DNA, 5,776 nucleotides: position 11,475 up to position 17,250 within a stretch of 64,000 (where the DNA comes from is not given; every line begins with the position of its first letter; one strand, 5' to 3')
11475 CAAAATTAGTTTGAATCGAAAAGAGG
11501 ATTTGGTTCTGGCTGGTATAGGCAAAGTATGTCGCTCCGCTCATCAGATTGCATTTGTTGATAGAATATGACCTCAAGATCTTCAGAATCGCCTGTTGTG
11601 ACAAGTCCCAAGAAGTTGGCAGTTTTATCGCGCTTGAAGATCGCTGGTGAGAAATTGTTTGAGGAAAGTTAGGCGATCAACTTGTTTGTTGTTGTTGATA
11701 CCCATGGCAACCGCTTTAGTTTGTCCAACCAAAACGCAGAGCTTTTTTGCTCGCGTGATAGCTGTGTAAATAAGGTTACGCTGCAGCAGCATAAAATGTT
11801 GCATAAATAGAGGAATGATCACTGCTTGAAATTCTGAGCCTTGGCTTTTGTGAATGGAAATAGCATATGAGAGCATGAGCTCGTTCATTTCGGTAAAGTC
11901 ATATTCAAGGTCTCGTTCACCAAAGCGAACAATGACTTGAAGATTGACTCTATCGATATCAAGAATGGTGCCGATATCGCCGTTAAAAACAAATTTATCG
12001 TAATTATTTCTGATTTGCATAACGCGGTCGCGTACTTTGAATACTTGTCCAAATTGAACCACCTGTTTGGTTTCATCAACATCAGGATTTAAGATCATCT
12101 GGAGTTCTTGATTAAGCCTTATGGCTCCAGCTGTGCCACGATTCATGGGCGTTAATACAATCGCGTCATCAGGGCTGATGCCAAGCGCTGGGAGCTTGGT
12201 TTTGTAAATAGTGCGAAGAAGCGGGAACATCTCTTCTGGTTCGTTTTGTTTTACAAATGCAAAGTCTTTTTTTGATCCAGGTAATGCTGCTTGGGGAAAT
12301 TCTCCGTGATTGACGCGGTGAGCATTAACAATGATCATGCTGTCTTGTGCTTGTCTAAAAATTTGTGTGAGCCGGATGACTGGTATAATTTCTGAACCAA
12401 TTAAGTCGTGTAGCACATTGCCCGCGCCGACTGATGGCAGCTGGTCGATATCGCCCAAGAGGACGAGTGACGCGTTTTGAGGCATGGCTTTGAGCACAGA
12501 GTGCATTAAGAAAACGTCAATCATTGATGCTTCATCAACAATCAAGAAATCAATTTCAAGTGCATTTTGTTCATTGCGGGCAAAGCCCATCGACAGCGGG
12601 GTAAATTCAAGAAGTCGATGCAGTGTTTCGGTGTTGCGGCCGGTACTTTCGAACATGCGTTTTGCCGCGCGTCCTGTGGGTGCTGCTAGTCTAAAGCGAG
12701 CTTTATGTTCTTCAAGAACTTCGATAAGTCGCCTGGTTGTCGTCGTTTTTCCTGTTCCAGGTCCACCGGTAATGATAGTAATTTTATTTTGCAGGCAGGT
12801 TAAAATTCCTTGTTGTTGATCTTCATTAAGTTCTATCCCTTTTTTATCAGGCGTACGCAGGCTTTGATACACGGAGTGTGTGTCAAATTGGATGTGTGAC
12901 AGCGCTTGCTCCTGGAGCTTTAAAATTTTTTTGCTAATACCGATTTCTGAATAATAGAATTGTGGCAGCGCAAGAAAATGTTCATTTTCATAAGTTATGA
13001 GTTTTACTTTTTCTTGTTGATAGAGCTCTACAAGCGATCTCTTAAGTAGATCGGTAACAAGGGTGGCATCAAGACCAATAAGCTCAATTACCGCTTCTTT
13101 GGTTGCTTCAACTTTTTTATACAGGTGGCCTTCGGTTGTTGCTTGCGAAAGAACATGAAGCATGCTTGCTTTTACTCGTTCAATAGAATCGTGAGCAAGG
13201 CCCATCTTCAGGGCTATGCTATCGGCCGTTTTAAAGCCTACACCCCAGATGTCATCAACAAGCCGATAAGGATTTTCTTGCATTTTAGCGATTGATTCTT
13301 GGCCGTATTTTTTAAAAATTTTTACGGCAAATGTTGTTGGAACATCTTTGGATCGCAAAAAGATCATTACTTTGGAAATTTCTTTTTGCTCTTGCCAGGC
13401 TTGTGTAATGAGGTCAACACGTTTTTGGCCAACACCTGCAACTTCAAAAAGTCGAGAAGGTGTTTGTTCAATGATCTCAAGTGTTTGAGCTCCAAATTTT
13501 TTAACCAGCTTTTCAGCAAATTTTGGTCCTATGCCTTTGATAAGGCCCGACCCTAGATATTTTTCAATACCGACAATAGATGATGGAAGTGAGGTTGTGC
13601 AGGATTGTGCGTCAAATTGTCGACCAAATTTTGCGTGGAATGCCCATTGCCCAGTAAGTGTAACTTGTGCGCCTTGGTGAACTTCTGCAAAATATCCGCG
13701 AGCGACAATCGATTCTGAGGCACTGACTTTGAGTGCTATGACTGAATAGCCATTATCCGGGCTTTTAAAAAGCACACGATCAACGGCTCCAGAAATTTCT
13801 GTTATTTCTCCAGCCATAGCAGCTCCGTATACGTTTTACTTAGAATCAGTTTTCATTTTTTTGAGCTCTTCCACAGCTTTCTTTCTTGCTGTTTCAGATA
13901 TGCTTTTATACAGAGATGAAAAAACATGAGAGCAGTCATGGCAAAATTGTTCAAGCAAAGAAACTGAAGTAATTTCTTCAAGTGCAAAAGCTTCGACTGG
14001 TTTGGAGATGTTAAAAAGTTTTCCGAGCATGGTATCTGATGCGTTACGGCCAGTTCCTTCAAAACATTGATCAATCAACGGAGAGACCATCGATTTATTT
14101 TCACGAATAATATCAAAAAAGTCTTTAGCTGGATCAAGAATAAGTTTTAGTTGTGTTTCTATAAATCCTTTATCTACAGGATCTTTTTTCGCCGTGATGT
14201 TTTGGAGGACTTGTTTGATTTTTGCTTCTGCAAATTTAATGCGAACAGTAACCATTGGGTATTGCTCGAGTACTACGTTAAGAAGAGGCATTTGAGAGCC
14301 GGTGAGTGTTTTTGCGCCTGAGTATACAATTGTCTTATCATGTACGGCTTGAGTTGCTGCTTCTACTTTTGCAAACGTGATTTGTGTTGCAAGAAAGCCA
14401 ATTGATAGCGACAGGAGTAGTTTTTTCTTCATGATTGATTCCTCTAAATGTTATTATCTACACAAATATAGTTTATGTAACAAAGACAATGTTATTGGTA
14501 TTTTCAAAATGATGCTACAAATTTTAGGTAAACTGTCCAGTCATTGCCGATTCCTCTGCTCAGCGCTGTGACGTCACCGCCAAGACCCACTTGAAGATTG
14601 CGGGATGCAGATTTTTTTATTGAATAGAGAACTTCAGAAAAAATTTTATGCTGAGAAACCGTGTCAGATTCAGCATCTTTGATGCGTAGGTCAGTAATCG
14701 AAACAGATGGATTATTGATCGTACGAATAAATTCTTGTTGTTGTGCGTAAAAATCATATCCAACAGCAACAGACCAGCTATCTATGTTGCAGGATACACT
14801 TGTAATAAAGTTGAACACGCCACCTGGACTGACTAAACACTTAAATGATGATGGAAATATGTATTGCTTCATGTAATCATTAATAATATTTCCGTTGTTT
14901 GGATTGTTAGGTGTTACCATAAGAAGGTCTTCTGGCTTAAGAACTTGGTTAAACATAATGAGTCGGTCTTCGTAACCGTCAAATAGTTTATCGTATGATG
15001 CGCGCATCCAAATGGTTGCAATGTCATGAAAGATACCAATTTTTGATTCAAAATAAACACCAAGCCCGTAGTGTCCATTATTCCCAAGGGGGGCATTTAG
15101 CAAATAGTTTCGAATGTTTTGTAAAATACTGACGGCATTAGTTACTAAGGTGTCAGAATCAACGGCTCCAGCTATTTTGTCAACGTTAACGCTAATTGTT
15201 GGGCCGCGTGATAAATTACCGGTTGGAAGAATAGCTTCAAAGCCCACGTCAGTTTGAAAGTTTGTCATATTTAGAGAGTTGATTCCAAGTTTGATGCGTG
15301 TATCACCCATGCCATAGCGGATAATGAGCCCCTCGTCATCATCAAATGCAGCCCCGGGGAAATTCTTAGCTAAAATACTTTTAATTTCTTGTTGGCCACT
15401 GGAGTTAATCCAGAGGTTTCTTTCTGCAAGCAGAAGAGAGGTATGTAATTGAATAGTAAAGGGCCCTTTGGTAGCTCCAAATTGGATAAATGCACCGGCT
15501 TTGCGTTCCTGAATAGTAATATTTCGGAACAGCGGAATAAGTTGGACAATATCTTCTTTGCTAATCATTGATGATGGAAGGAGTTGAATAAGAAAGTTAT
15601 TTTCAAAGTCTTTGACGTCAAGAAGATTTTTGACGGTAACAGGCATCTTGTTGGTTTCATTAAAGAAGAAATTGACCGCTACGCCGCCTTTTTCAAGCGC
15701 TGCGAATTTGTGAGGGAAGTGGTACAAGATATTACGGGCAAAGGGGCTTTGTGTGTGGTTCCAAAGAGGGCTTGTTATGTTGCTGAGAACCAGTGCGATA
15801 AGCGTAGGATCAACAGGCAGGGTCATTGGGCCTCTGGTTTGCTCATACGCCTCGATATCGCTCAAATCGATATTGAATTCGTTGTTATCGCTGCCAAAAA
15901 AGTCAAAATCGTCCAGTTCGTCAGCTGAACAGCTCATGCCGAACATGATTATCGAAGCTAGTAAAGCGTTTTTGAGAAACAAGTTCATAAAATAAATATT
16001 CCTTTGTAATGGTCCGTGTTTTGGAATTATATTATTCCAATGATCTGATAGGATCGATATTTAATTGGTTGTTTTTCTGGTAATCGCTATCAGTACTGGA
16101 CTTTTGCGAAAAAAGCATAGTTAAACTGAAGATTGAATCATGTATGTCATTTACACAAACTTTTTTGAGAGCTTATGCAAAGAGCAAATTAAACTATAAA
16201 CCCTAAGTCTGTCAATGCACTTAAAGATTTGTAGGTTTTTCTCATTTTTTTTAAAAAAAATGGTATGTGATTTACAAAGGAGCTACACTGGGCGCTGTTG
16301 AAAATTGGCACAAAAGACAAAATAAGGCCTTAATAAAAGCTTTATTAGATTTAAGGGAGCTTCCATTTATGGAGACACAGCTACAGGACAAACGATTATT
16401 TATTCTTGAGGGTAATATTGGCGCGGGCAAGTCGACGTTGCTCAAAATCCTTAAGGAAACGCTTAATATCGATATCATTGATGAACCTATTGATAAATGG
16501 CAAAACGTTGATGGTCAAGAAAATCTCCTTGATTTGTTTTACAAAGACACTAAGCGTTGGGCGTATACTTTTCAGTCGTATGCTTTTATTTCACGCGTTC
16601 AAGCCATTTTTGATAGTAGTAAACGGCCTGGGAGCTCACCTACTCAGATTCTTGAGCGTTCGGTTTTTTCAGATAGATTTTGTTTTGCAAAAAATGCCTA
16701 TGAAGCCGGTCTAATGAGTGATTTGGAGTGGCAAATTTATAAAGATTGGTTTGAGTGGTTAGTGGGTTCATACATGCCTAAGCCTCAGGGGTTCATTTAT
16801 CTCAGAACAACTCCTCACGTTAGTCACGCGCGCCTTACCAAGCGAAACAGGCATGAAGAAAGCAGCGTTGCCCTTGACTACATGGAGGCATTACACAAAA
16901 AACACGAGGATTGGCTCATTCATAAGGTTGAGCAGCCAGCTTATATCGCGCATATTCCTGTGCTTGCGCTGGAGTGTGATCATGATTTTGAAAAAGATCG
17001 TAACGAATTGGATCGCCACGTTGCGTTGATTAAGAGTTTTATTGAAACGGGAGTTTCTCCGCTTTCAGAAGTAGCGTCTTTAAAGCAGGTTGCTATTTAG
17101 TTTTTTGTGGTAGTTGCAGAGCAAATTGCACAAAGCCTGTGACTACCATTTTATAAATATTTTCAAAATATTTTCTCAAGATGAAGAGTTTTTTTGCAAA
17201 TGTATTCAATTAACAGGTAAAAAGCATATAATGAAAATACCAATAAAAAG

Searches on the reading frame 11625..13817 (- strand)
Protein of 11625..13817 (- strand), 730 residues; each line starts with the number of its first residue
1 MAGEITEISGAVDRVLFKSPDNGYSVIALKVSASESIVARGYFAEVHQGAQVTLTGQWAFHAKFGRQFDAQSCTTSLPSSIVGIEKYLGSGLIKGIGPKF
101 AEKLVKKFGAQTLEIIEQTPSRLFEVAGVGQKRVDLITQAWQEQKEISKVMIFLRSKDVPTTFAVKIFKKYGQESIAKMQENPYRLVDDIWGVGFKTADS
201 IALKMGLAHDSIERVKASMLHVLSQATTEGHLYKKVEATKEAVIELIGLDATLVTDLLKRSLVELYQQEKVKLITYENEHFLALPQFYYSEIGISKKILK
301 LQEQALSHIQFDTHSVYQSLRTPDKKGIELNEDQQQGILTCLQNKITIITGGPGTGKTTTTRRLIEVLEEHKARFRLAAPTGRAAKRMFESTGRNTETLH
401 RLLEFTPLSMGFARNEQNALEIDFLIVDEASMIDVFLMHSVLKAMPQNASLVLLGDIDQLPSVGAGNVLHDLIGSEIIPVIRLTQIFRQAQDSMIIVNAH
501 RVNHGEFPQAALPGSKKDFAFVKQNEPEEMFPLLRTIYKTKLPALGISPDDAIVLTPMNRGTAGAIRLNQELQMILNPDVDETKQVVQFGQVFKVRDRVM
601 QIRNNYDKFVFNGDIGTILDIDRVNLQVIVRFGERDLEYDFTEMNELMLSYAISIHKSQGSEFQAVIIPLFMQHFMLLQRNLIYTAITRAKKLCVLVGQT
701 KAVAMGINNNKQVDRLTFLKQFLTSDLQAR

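Call 24: find_related_loci(query=window:11625-13817:-, collection=genome_contigs, flank=8000)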
Query window:11625-13817:- (730 aa) in genome_contigs; peptide patterns used: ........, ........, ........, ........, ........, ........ (x = any residue, [..] = any of these).
127 stretches matched a pattern; 55 encode a relative of the query (tblastn E <= 1e-3); 55 distinct loci.
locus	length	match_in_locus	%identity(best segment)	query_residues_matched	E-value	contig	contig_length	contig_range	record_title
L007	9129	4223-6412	67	1-730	0e+0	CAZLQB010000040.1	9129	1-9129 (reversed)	MAG TPA_asm: uncultured Pseudomonadota bacterium isolate SRP272421_co4_433 genome assembly, contig: NODE_24498_length_91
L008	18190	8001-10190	67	1-730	0e+0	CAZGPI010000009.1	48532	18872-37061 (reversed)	MAG TPA_asm: uncultured Pseudomonadota bacterium isolate SRP272421_co3_350 genome assembly, contig: NODE_938_length_4853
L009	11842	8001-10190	66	1-730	0e+0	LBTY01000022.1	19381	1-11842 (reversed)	MAG: candidate division TM6 bacterium GW2011_GWF2_38_10 US69_C0022, whole genome shotgun sequence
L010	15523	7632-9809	67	4-730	0e+0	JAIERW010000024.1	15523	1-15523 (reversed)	MAG: Candidatus Babeliales bacterium isolate co.spades.METABAT.1kb_160 c_000000434108, whole genome shotgun sequence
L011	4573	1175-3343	67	7-730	0e+0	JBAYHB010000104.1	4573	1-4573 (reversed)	MAG: Candidatus Babeliales bacterium isolate SO_2016_GW1_139 scaffold36955_OW334_2016, whole genome shotgun sequence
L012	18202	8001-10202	65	1-730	0e+0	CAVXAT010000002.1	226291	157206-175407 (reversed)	MAG: uncultured bacterium isolate MFD01231.bin.2.11 genome assembly, contig: contig_15072, whole genome shotgun sequence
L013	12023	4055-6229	66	6-730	0e+0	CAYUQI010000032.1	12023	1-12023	MAG TPA_asm: uncultured Pseudomonadota bacterium isolate SRP278314_co1_354 genome assembly, contig: NODE_6616_length_120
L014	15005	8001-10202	64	1-730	0e+0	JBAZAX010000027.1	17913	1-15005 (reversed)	MAG: Candidatus Babeliales bacterium isolate SO_2017_GW1_1 NODE_11874_length_17913_cov_1.174969_OW334_2017, whole genome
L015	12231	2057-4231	65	6-730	0e+0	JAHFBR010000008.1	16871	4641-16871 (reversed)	MAG: bacterium isolate nzgw202 NODE_3239_length_16872_cov_2.891947, whole genome shotgun sequence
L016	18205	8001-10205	64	1-730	0e+0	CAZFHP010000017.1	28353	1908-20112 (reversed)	MAG TPA_asm: uncultured Pseudomonadota bacterium isolate SRP077602_co7_600 genome assembly, contig: NODE_8194_length_283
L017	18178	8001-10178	66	4-730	0e+0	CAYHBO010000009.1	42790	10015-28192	MAG TPA_asm: uncultured Pseudomonadota bacterium isolate ERP119702_co3_215 genome assembly, contig: NODE_425_length_4279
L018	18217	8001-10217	63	1-730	0e+0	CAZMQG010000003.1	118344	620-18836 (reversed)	MAG TPA_asm: uncultured Pseudomonadota bacterium isolate SRP278314_co2_28 genome assembly, contig: NODE_260_length_11834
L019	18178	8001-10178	65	4-730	0e+0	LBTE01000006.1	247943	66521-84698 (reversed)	MAG: candidate division TM6 bacterium GW2011_GWF2_37_49 US49_C0006, whole genome shotgun sequence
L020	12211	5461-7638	64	6-730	0e+0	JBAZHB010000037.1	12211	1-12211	MAG: Candidatus Babeliales bacterium isolate SO_2017_LW3_6 NODE_15626_length_12211_cov_1.591526_LW162_2017, whole genome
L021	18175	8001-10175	63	6-730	0e+0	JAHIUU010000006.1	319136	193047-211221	MAG: Candidatus Dependentiae bacterium isolate MM_PC_MetaG.mb.36 MM_PC_MetaG.mb.36_k141_458342, whole genome shotgun seq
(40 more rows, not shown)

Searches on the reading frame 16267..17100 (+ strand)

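Call 62: search_protein_families(library=pfam, proteins=[window:16267-17100:+], max_evalue=0.001)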
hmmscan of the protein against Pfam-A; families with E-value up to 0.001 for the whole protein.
window:16267-17100:+ (277 aa): 3 families
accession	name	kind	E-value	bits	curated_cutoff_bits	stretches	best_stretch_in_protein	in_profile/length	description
PF01712.25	dNK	-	1.8e-60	204.6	27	1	47-259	3-202/203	Deoxynucleoside kinase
PF02223.23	Thymidylate_kin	-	3.3e-06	27.4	27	1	47-211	1-157/185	Thymidylate kinase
PF13238.12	AAA_18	-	0.00015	22.6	29.4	0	46-75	2-25/128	AAA domain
